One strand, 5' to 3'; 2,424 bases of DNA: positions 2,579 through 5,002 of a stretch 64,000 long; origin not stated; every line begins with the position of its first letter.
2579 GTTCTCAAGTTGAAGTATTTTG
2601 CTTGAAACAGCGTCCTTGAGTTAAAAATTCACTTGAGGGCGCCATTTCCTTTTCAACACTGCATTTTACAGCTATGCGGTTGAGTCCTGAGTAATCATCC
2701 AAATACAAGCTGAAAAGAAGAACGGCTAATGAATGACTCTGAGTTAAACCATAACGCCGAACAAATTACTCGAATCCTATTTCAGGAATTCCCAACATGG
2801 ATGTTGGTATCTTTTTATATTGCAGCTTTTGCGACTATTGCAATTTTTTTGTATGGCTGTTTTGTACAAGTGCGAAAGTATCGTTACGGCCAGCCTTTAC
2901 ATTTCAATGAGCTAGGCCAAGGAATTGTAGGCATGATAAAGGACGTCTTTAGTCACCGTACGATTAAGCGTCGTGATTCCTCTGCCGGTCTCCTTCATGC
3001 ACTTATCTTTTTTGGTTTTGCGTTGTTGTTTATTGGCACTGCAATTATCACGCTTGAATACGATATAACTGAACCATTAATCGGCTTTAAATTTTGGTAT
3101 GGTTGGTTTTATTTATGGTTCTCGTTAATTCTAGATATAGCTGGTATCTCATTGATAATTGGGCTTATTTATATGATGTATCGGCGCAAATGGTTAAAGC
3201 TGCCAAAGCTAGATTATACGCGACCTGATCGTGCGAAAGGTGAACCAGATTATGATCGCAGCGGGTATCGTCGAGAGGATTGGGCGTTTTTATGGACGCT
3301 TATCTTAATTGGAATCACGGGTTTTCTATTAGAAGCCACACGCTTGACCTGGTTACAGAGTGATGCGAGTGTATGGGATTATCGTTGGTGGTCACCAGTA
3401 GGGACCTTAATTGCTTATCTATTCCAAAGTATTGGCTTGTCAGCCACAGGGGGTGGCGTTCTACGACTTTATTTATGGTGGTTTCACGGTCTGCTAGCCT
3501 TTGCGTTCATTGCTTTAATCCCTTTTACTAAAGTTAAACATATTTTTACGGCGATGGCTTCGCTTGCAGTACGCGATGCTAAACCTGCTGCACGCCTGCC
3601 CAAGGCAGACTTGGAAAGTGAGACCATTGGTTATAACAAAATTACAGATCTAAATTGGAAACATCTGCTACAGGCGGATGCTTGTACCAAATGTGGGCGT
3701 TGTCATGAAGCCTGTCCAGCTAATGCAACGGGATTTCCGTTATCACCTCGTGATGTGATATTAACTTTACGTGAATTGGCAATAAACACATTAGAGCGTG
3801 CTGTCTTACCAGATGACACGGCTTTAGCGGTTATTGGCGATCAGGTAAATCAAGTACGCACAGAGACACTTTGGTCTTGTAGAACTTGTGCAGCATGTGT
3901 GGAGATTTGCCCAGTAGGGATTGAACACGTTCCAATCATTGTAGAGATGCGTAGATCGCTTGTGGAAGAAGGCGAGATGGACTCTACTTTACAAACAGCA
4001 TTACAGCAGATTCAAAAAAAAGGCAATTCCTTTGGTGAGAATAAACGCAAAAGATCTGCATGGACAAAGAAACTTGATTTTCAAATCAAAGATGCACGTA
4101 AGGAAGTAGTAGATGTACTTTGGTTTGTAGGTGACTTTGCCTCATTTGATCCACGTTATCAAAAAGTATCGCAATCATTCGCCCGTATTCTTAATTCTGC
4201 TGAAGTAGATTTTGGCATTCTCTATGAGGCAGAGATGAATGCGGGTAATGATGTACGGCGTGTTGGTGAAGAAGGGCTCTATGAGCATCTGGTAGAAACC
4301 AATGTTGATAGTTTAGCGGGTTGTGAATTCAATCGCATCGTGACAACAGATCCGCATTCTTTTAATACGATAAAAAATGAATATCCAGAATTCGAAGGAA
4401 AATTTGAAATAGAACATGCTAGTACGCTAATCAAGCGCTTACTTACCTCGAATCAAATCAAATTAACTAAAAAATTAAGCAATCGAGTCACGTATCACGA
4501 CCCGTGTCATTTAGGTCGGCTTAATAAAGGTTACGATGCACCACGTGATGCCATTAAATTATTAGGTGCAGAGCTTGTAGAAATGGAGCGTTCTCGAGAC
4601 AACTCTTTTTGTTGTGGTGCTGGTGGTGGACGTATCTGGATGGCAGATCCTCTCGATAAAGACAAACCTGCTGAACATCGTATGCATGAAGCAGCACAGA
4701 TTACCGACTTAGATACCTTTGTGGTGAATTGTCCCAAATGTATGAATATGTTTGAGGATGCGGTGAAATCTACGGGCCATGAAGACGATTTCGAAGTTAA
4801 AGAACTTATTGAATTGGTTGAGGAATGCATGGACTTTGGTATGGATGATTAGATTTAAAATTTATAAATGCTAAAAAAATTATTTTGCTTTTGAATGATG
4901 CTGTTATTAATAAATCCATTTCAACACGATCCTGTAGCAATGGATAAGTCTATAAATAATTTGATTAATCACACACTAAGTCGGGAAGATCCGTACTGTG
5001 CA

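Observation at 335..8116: Amine-dehydrogenase to ETF electron path with an EtfD-like membrane Fe-S oxidoreductase and a HEAT/LRV protein in place of canonical ETF-QO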

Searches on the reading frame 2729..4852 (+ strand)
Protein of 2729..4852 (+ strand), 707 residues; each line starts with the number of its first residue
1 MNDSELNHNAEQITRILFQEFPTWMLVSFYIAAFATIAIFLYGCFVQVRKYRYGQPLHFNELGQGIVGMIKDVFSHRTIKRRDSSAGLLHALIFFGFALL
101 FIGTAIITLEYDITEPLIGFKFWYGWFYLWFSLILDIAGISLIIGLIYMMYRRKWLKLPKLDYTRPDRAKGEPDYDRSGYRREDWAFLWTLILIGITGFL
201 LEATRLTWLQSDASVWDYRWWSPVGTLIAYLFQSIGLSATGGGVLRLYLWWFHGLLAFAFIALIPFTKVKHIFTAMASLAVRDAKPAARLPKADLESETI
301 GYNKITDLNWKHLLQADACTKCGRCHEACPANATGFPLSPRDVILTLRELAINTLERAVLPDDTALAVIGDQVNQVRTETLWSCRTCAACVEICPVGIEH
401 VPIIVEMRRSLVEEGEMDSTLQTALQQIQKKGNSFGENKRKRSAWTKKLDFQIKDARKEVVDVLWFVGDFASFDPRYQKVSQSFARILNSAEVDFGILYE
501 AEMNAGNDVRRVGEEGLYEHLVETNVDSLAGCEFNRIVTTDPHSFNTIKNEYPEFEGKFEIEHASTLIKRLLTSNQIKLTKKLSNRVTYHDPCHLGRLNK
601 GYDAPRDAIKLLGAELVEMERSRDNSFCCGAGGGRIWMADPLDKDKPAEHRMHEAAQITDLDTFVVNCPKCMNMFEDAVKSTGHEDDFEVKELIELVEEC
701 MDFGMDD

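Call 3: search_protein_families(library=pfam, proteins=[window:2729-4852:+])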
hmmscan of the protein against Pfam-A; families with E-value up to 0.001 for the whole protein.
window:2729-4852:+ (707 aa): 13 families
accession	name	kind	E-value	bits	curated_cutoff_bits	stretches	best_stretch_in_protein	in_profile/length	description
PF02754.22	CCG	-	1.9e-21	76.4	20.6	1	587-675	1-84/85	Cysteine-rich domain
PF13237.11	Fer4_10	-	4.6e-10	39.7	25.5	1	314-395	4-53/53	4Fe-4S dicluster domain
PF13187.11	Fer4_9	-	3.9e-09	36.8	27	1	318-397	1-50/52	4Fe-4S dicluster domain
PF13183.11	Fer4_8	-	5e-08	33.8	27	1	316-398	2-68/68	4Fe-4S dicluster domain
PF13484.11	Fer4_16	-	3.8e-07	31.2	30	0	319-336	2-19/66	4Fe-4S double cluster binding domain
PF12838.12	Fer4_7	-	6.9e-07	30.1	27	1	319-398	2-52/52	4Fe-4S dicluster domain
PF13534.11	Fer4_17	-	7e-07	30.1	22.2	0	305-332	34-59/61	4Fe-4S dicluster domain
PF00037.32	Fer4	-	1.3e-05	25.2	21.1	1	316-333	5-22/24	4Fe-4S binding domain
PF14697.11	Fer4_21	-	1.9e-05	25.2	35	0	314-331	36-53/59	4Fe-4S dicluster domain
PF13746.11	Fer4_18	-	0.00028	21.5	27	0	371-399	48-76/114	4Fe-4S dicluster domain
PF12797.12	Fer4_2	-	0.0003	21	24.5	1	310-331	1-22/22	4Fe-4S binding domain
PF12837.12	Fer4_6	-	0.00058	20.1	25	1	316-333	6-23/24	4Fe-4S binding domain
PF25160.1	LdpA_Fe-S-bd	-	0.00085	19.5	27.6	0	314-332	23-41/49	LdpA Fe-S cluster-binding domain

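Call 4: search_protein_families(library=ncbifam, proteins=[window:2729-4852:+])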
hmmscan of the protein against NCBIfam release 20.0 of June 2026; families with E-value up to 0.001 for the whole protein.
window:2729-4852:+ (707 aa): 27 families (the best 25 are shown)
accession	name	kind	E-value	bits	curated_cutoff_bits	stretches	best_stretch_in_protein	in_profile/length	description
NF004898.0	PRK06259.1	equivalog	1.5e-40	139.3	385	1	371-699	175-486/488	fumarate reductase (CoM/CoB) subunit TfrB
NF045724.1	ferredox_TmcB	equivalog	4.2e-29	101.4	735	1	316-702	40-429/430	electron transfer complex ferredoxin TmcB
NF045670.1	quin_L_LdhH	equivalog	2.3e-24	85.7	800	1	456-696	462-704/706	L-lactate dehydrogenase (quinone) large subunit LdhH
NF045663.1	diclust_near_Sec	equivalog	6.9e-19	67.4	530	1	376-684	347-627/759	pyridine nucleotide-disulfide oxidoreductase/dicluster-binding protein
NF008369.0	PRK11168.1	equivalog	6.8e-16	58.1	278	1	454-676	160-381/401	anaerobic glycerol-3-phosphate dehydrogenase subunit C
NF045796.1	DsrK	equivalog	2e-12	46.5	400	1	561-635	299-374/453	sulfate reduction electron transfer complex DsrMKJOP subunit DsrK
TIGR03290.1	CoB_CoM_SS_C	equivalog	1.2e-11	44.8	160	1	317-444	2-108/144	CoB--CoM heterodisulfide reductase subunit C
NF038018.1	qmoC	equivalog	2.2e-10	40.6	300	1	14-231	140-343/360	quinone-interacting membrane-bound oxidoreductase complex subunit QmoC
NF045711.1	sulf_resp_HmcF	equivalog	3e-10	39.5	750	1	565-676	313-426/457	sulfate respiration complex iron-sulfur protein HmcF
NF009226.0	PRK12576.1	equivalog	1.5e-07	31.1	344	1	270-430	107-259/317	succinate dehydrogenase/fumarate reductase iron-sulfur subunit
TIGR03379.1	glycerol3P_GlpC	equivalog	3e-07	29.5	279.9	1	460-677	161-379/397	anaerobic glycerol-3-phosphate dehydrogenase subunit GlpC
NF008434.0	PRK11274.1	equivalog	3.5e-07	29.5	333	0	567-635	285-350/409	glycolate oxidase subunit GlcF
TIGR00273.1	TIGR00273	equivalog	3.9e-07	29.3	444.8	1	381-439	342-399/432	LutB/LldF family L-lactate oxidation iron-sulfur protein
NF004616.0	PRK05950.1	subfamily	3.8e-06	26.2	228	1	311-414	141-236/238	succinate dehydrogenase iron-sulfur subunit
NF041890.1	hdrC_Methbact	equivalog_domain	6e-06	26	270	1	307-423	19-113/192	ferredoxin:CoB-CoM heterodisulfide reductase subunit HdrC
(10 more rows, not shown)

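Call 9: search_solved_structures(query=window:2729-4852:+, max_evalue=0.001)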
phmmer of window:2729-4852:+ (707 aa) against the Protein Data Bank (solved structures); distinct sequences matched with E-value up to 0.001: 3.
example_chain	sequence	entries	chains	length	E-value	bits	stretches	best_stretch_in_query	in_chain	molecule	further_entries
9ojn_A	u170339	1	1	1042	9.9e-73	248.5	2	371-698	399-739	Iron-sulfur-binding reductase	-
5odc_C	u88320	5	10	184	0.00025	22.4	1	376-441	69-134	Heterodisulfide reductase, subunit C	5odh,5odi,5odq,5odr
7bkb_C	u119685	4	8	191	0.00028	22.2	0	369-447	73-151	CoB--CoM heterodisulfide reductase subunit C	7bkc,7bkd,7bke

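Call 35: search_solved_structures(query=window:2729-4852:+, max_evalue=1e-20, show_alignments=1)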
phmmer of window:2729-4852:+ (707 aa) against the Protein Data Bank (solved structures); distinct sequences matched with E-value up to 1e-20: 1.
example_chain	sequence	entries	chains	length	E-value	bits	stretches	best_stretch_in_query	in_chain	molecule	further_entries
9ojn_A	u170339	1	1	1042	9.9e-73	248.5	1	371-698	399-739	Iron-sulfur-binding reductase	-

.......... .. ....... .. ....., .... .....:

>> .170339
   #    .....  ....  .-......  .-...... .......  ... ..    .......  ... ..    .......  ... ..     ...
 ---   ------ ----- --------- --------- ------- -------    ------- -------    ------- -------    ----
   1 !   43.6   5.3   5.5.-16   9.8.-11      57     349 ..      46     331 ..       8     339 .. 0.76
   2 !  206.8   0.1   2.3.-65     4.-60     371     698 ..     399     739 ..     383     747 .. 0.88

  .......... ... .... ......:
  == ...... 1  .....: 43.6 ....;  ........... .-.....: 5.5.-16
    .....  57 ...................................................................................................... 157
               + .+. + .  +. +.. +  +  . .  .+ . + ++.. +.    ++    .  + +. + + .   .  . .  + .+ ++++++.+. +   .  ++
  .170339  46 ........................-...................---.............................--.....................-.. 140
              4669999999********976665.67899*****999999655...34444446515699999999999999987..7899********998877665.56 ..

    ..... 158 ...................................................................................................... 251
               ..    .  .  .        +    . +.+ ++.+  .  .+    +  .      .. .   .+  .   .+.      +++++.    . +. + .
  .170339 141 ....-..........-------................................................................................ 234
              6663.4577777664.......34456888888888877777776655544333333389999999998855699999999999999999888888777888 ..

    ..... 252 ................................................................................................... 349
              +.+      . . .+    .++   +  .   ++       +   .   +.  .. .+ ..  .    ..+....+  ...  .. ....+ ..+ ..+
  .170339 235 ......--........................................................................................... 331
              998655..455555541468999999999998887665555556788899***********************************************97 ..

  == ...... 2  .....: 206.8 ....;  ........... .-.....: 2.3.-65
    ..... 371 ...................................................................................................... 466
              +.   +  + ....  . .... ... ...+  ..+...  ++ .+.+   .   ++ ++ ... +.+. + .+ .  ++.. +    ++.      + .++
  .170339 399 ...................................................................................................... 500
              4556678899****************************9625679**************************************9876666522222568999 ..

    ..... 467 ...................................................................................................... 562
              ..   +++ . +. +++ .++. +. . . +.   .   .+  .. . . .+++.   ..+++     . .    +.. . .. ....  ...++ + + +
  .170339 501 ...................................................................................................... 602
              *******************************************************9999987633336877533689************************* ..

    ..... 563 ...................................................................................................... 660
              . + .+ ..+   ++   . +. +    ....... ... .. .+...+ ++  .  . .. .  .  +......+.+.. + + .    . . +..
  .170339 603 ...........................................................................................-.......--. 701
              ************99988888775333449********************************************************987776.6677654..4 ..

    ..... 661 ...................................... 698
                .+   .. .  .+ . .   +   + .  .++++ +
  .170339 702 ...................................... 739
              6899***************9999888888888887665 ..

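Call 76: search_dna_similar(query=window:2729-4852:+, collection=plasmids, mode=protein, max_rows=40, rows=spread, max_evalue=1e-20)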
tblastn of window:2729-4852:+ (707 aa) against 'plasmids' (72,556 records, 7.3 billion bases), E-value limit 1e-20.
Records with a match: 63; places in all: 64; records where one place covers at least 80% of the query: 17.
Best place of each record, by identity: 60-80% 7; <60% 56.
By first word of the organism name: Streptomyces 10; Ralstonia 9; Paraburkholderia 4; Burkholderia 4; Azospirillum 3; Caballeronia 3; Cupriavidus 2; Paracoccus 2; Haloterrigena 2; Agrobacterium 2; and 20 more.
By predicted mobility (MOB-suite, as given by PLSDB): non-mobilizable 41; mobilizable 20; conjugative 2.
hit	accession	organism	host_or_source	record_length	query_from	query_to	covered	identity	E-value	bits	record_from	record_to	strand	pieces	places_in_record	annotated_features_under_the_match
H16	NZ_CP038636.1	Cupriavidus oxalaticus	whole organism,sewage sludge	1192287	12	701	98%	63.1%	0e+0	808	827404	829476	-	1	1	none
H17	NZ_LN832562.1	Paracoccus aminovorans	-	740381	7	706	99%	61.6%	0e+0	828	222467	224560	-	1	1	heterodisulfide reductase-related iron-sulfur binding cluster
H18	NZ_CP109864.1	Paracoccus aminovorans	bacteria,human fecal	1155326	7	706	99%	61.6%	0e+0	828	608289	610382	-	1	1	record has no annotation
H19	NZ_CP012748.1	Paraburkholderia caribensis MBA4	soil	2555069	3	701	99%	61.0%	0e+0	837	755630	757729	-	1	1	none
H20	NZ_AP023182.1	Paraburkholderia sp. PGU19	Physopelta gutta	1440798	3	701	99%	60.9%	0e+0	835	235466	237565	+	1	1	record has no annotation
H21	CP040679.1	Halostella pelagica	pure culture,isolated from salted brown ...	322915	41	701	93%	41.2%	1e-137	454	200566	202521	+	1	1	record has no annotation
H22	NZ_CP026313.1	Salinigranum rubrum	cell culture,marine solar saltern brine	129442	41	702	94%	39.2%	7e-122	408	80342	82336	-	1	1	(Fe-S)-binding protein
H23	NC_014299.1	Halalkalicoccus jeotgali B3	-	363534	41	702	94%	39.1%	2e-134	444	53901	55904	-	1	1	heterodisulfide reductase-related iron-sulfur binding cluster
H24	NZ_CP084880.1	Natrinema halophilum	pure culture,salt mine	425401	42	702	93%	38.9%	2e-127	424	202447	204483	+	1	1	(Fe-S)-binding protein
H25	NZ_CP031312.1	Halobellus limi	Cell culture,Taibei marine solar ...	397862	42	704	94%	38.7%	3e-129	430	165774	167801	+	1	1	4Fe-4S dicluster domain-containing protein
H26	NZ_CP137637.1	Niallia sp. XMNu-256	-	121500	119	698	82%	34.9%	9e-105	358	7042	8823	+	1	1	(Fe-S)-binding protein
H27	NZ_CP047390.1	Agrobacterium sp. CGMCC 11546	whole organism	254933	223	699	67%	41.1%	3e-117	395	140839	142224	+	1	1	(Fe-S)-binding protein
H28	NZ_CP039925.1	Agrobacterium tumefaciens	-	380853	251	699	64%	41.9%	3e-115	389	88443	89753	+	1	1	(Fe-S)-binding protein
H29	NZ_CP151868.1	Bacillus thuringiensis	tobacco,mixed culture,leaves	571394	217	698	68%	33.3%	1e-86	305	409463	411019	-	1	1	(Fe-S)-binding protein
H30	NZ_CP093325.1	Bacillus sp. N5-665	whole organism,peat soil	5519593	217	698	68%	33.0%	5e-86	304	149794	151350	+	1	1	none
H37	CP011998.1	Ralstonia solanacearum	ginger,cell culture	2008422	253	702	64%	31.6%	2e-59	225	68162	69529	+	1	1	(Fe-S)-binding protein | electron transfer flavoprotein subunit alpha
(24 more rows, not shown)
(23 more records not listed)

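Call 77: get_annotated_region(hit=H37, flank=5000)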
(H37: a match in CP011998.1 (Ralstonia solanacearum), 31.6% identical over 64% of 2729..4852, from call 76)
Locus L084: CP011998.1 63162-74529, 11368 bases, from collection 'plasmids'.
description: Ralstonia solanacearum strain YC45 plasmid, complete sequence
organism: Ralstonia solanacearum (NCBI taxid 305)
taxonomy: Bacteria; Pseudomonadota; Betaproteobacteria; Burkholderiales; Burkholderiaceae; Ralstonia; Ralstonia solanacearum
host: -; source: ginger,cell culture; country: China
typing (MOB-suite, as given by PLSDB): mobilizable; relaxase MOBP
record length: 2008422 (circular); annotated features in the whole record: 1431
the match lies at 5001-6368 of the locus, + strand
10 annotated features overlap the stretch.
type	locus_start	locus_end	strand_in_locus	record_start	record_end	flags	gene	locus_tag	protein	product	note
CDS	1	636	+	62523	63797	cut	glyA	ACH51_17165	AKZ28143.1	serine hydroxymethyltransferase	-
CDS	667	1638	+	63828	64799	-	-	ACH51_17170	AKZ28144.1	peptidase M19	-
CDS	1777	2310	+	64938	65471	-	-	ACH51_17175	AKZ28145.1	4-vinyl reductase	-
CDS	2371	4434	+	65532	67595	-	-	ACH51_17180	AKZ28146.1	N-methylproline demethylase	-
CDS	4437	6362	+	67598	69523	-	-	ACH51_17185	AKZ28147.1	(Fe-S)-binding protein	-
CDS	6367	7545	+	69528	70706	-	-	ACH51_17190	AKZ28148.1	electron transfer flavoprotein subunit alpha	-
CDS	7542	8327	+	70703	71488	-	-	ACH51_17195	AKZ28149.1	drug:proton antiporter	-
CDS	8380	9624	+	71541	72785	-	-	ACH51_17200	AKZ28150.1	(Fe-S)-binding protein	-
CDS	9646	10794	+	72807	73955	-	-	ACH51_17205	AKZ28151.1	ferredoxin oxidoreductase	-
CDS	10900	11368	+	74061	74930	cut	-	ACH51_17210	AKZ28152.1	glycine/betaine ABC transporter substrate-binding protein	-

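Call 78: get_annotated_region(hit=H23, flank=5000)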
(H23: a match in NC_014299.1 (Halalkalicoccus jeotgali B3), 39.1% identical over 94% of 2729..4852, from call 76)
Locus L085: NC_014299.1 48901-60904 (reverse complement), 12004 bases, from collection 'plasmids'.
description: Halalkalicoccus jeotgali B3 plasmid 2, complete sequence
organism: Halalkalicoccus jeotgali B3 (NCBI taxid 795797)
taxonomy: Archaea; Euryarchaeota; Halobacteria; Halobacteriales; Halococcaceae; Halalkalicoccus; Halalkalicoccus jeotgali; Halalkalicoccus jeotgali B3
host: -; source: -; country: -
typing (MOB-suite, as given by PLSDB): conjugative; relaxase MOBP; mating-pair formation MPF_T
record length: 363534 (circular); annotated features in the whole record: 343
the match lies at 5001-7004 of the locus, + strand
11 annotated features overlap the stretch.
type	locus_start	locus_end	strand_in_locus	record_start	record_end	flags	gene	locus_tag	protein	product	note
CDS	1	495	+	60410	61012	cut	-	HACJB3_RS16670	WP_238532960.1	polysaccharide deacetylase family protein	GO:0005975 - carbohydrate metabolic process [Evidence IEA]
CDS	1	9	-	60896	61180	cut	-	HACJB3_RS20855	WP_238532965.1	hypothetical protein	-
CDS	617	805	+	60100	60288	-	-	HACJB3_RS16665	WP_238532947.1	hypothetical protein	-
CDS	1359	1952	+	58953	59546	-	-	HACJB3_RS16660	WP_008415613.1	flavin reductase family protein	-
CDS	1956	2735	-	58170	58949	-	-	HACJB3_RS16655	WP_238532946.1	enoyl-CoA hydratase/isomerase family protein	-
CDS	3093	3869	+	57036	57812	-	-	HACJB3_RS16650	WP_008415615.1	electron transfer flavoprotein subunit beta/FixA family protein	-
CDS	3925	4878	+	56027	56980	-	-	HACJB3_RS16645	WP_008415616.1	electron transfer flavoprotein subunit alpha/FixB family protein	-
CDS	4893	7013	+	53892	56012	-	-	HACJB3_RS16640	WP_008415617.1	heterodisulfide reductase-related iron-sulfur binding cluster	-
CDS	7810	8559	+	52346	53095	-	-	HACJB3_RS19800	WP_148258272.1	hypothetical protein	-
CDS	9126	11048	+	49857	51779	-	-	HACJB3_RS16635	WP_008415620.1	archaea-specific SMC-related protein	-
CDS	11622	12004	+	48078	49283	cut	-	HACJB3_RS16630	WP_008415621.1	orc1/cdc6 family replication initiation protein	-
